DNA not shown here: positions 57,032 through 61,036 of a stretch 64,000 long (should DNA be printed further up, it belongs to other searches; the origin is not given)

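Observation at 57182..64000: Giant (more than 2273 aa, open at window end) secreted Cys-rich protein with three CBM4/9-like modules and a recurring C-x5-6-GC-x-E motif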

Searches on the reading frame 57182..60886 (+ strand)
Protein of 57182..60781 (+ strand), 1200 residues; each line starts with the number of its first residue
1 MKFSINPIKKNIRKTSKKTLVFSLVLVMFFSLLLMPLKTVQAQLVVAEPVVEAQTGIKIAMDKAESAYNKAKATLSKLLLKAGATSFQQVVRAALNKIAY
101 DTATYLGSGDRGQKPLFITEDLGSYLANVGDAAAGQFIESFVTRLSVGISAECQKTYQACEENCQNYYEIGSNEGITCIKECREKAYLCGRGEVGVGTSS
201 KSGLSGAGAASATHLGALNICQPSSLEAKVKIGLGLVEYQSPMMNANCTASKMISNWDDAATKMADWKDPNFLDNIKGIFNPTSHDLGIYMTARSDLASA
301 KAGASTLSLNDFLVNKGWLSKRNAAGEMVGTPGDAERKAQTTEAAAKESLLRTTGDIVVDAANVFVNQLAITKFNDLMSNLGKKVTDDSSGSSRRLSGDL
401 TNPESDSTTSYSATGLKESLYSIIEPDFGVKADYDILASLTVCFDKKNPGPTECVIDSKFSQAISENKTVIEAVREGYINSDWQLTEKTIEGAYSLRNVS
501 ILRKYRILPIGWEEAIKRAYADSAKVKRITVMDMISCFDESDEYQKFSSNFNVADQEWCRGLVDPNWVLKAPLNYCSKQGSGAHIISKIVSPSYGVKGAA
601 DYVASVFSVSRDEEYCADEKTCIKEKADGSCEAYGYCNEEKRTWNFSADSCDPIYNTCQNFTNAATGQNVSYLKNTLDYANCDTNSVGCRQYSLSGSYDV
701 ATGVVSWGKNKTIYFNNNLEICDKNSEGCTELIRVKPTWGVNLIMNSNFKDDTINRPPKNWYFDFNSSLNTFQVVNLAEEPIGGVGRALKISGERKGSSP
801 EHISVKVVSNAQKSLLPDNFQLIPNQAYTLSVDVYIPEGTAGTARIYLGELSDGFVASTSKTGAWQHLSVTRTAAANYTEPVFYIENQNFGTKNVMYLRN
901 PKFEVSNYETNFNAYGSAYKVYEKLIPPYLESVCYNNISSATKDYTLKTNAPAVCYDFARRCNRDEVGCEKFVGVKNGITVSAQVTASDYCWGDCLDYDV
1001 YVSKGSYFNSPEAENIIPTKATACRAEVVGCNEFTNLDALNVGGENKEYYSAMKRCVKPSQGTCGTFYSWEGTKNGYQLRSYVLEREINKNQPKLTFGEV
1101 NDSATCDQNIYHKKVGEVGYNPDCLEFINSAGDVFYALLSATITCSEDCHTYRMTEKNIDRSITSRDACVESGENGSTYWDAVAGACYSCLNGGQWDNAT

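Call 49: search_protein_representatives(protein=window:57182-60781:+)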
Query: 1200 residues. Proteins with E-value up to 0.001 (for the whole library): 1351; up to 1e-10: 1244; up to 1e-30: 1055. The best 150 are listed.
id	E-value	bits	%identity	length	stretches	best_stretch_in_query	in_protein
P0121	0.0e+00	1310.9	53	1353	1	1-1198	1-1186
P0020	0.0e+00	1285.3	53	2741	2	1-1199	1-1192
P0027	0.0e+00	1220.7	50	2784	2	12-1198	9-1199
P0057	0.0e+00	1200.0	48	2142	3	170-1199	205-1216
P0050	0.0e+00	1131.6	47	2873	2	1-1187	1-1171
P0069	0.0e+00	1073.0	48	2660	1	9-1198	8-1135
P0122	0.0e+00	1051.0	45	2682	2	5-1198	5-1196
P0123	0.0e+00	1034.4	46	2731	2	147-1197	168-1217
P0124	0.0e+00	1027.5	45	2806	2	17-1198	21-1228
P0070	0.0e+00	1013.1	45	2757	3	200-1198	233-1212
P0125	3.4e-294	995.7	44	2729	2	12-1190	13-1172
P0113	1.5e-292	990.2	46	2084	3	401-1198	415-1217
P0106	2.7e-290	982.8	43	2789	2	14-1198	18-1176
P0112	1.1e-278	944.3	45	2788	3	196-1199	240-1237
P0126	2.9e-273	926.4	43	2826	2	17-1187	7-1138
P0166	1.5e-186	639.2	41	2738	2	218-1158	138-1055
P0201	1.6e-175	602.6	36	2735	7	808-1155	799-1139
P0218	2.0e-170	585.8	35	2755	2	214-1198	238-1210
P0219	4.7e-170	584.6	37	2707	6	811-1155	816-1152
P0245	6.4e-162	557.6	40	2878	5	824-1198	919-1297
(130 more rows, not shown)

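Call 50: predict_structure(alignment_id=A4)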
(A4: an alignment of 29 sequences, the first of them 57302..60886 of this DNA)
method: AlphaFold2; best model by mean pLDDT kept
length: 1195 residues; sequences in the alignment: 29
mean_pLDDT: 52.6   pTM: 0.29
mean pLDDT of the five models: 52.6, 52.5, 50.3, 48.0, 47.7
residues with pLDDT >= 90: 21; 70-90: 347; 50-70: 143; < 50: 684
segments of 3 or more residues with pLDDT < 50: 1-87, 89-91, 93-110, 150-210, 212-396, 533-625, 627-700, 867-885, 922-1011, 1017-1020, 1033-1035, 1101-1114, 1167-1195
pLDDT, mean of each block of 10 residues (from residue 1): 24 28 30 33 40 45 36 34 44 48 40 63 63 63 62 29 23 30 37 29 39 44 42 41 37 34 35 32 35 35 35 30 37 38 30 30 27 32 32 48 60 71 78 85 82 79 75 86 81 88 82 83 82 44 41 45 40 34 39 37 39 36 39 33 40 40 42 42 35 38 76 80 76 85 78 72 84 77 75 83 85 84 84 80 88 85 63 30 47 71 66 65 38 35 30 29 28 31 33 29 30 52 76 58 78 67 73 65 80 78 33 54 81 74 80 71 55 39 35 27
secondary structure, 60 per line:
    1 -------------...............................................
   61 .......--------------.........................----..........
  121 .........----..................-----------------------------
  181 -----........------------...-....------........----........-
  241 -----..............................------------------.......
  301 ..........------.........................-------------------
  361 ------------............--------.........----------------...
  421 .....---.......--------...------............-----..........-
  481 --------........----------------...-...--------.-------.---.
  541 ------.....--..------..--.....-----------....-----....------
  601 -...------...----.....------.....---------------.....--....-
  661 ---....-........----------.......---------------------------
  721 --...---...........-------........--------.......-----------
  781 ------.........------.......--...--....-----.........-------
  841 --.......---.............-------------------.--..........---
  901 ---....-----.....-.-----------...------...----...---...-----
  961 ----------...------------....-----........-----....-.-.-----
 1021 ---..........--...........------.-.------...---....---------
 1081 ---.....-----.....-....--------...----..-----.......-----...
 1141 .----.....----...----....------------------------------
elements in order (helices of 4 or more, strands of 3 or more residues): H14-67 H82-106 H111-129 H134-151 H186-193 H210-213 H220-227 H232-239 H246-275 H294-310 H317-341 H373-384 H393-401 H418-425 H430-435 E444-446 E453-455 H456-464 H470-479 H491-496 E547-551 E566-570 E582-585 E591-594 E602-604 E611-613 E618-622 E629-633 E649-653 E656-659 E664-667 E672-676 H687-693 E723-725 E729-736 E747-754 E763-769 E787-795 E802-808 E816-819 E825-833 E843-849 E853-865 H888-894 E895-897 E904-907 H913-917 E931-933 E940-942 H986-989 H995-1002 E1008-1011 E1024-1033 E1036-1046 H1068-1071 E1084-1088 E1094-1098 E1100-1103 E1112-1114 H1126-1132 E1138-1141 E1146-1150 E1155-1157 E1162-1165

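Call 55: fold_search(model_id=the predicted structure, library=pdb)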
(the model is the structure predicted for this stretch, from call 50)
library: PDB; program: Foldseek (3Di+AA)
matches with E <= 10: 969; with E <= 0.001: 102
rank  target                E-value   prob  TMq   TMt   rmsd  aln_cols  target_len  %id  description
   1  2c26                  1.1e-06  1.00  0.10  0.39  16.2       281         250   16  Structural basis for the promiscuous specificity of the carbohydrate- binding modules from the beta-sandwich super famil (released 2005-10-18)
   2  8iq9_B                1.6e-06  1.00  0.10  0.20   5.1       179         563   13  Crystal structure of trimeric K2-2 TSP in complex with tetrasaccharide and octasaccharide (released 2024-02-21)
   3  8iqe_C                2.8e-06  1.00  0.10  0.20   4.8       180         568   15  Crystal structure of tetrameric K2-2 TSP (released 2024-02-21)
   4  5w6h_A                3.3e-06  1.00  0.11  0.18   4.8       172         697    9  Crystal structure of Bacteriophage CBA120 tailspike protein 4 enzymatically active domain (TSP4dN, orf213) (released 2018-10-24)
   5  8iq9_A                3.7e-06  1.00  0.10  0.20   4.7       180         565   14  Crystal structure of trimeric K2-2 TSP in complex with tetrasaccharide and octasaccharide (released 2024-02-21)
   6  8iqe_A                5.3e-06  1.00  0.10  0.20   4.8       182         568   14  Crystal structure of tetrameric K2-2 TSP (released 2024-02-21)
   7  8iq5_D                6.5e-06  1.00  0.10  0.21   4.5       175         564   14  Crystal structure of trimeric K2-2 TSP (released 2024-02-21)
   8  8iqe_B                7.6e-06  1.00  0.10  0.21   4.8       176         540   16  Crystal structure of tetrameric K2-2 TSP (released 2024-02-21)
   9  2y6j                  9.9e-06  1.00  0.11  0.61   4.8       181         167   15  X-2 engineered mutated CBM4-2 Carbohydrate Binding Module from a Thermostable Rhodothermus marinus Xylanase (released 2012-03-07)
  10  8iqe_D                9.9e-06  1.00  0.10  0.22   4.3       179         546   13  Crystal structure of tetrameric K2-2 TSP (released 2024-02-21)
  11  8a28_A                1.0e-05  1.00  0.09  0.25  11.0       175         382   15  Structure of the astacin zymogen of LAST-MAM from Limulus polyphemus (released 2022-10-19)
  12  4d0q                  1.2e-05  1.00  0.09  0.53   6.2       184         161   14  Hyaluronan Binding Module of the Streptococcal Pneumoniae Hyaluronate Lyase (released 2014-08-06)
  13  8iq5_A                1.7e-05  1.00  0.10  0.21   4.4       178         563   14  Crystal structure of trimeric K2-2 TSP (released 2024-02-21)
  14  4xuo_A                2.0e-05  1.00  0.09  0.57   5.4       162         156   12  Structure of the CBM22-1 xylan-binding domain from Paenibacillus barcinonensis Xyn10C (released 2015-06-03)
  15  9cyn_A                2.0e-05  1.00  0.10  0.40   8.1       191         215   13  Flagellar filament sheath protein FlaA1 (released 2026-03-18)
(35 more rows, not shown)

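Call 60: find_encoding_contigs(protein=P0218, flank=10000, max_places=1)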
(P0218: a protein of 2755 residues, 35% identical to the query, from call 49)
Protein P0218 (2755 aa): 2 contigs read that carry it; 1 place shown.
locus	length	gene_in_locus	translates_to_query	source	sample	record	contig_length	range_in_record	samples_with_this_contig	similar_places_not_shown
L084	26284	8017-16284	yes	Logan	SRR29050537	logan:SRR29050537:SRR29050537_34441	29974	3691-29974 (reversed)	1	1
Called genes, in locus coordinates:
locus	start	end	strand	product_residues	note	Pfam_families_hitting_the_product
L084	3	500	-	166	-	?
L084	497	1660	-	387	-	PF01855:POR_N, PF17147:PFOR_II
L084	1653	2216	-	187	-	PF01558:POR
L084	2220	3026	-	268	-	PF13462:Thioredoxin_4, PF01323:DSBA (faint)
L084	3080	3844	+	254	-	PF03372:Exo_endo_phos, PF14529:Exo_endo_phos_2 (weak)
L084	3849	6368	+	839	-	PF00133:tRNA-synt_1, PF09334:tRNA-synt_1g, PF13603:tRNA-synt_1_2, PF00133:tRNA-synt_1, PF08264:Anticodon_1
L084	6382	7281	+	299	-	PF00398:RrnaAD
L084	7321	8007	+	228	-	PF18884:TSP3_bac (weak)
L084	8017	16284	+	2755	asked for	PF02018:CBM_4_9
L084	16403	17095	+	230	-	-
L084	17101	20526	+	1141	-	PF19590:TrbL_3 (weak)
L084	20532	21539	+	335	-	-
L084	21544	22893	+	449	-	-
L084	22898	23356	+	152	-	PF12666:PrgI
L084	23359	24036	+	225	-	PF26593:TraC-like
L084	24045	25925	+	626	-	PF01935:DUF87 (weak), PF12846:AAA_10 (faint), PF19044:P-loop_TraG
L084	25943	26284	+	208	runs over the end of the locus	-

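Call 61: find_encoding_contigs(protein=P0201, flank=10000, max_places=1)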
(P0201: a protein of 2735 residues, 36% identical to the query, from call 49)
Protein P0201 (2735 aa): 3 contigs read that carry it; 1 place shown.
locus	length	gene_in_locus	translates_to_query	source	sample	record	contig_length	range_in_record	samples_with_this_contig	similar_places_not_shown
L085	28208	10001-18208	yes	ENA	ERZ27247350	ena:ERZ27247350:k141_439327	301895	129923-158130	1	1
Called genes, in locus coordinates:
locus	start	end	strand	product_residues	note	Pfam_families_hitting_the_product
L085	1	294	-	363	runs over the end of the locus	PF12385:Peptidase_C70 (weak), PF13529:Peptidase_C39_2, PF03412:Peptidase_C39 (faint)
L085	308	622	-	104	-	-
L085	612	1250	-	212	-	-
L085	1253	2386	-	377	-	PF18895:T4SS_pilin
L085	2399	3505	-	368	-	-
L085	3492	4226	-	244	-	PF13098:Thioredoxin_2 (faint), PF13462:Thioredoxin_4, PF01323:DSBA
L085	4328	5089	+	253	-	PF03372:Exo_endo_phos, PF14529:Exo_endo_phos_2 (weak)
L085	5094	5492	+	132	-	-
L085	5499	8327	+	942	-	PF00133:tRNA-synt_1, PF09334:tRNA-synt_1g, PF13603:tRNA-synt_1_2, PF00293:NUDIX, PF00133:tRNA-synt_1, PF08264:Anticodon_1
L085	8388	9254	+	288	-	PF00398:RrnaAD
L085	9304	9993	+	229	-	PF18884:TSP3_bac (weak)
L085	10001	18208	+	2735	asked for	PF02018:CBM_4_9 (faint)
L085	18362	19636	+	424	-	PF14870:PSII_BNR, PF18962:Por_Secre_tail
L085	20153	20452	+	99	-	-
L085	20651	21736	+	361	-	-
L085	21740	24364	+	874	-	-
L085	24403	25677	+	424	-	-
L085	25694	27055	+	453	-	-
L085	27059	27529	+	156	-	PF12666:PrgI (weak)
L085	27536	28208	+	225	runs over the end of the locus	PF26593:TraC-like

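Call 79: search_protein_families(library=pfam, proteins=[L084:17101-20526:+, L084:16403-17095:+, L085:21740-24364:+], max_evalue=1)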
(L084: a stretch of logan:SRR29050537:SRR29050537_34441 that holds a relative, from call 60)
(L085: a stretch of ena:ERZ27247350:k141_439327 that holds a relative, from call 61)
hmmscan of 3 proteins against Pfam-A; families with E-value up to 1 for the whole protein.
L084:17101-20526:+ (1141 aa): 2 families
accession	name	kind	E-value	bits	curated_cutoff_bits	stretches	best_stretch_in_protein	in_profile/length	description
PF00103.25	Hormone_1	-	0.054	13.7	22.7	1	1055-1129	127-201/215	Somatotropin hormone family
PF09336.16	Vps4_C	-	0.11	12.9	21.3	1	1028-1064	8-43/61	Vps4 C terminal oligomerisation domain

L084:16403-17095:+ (230 aa): 0 families

L085:21740-24364:+ (874 aa): 0 families
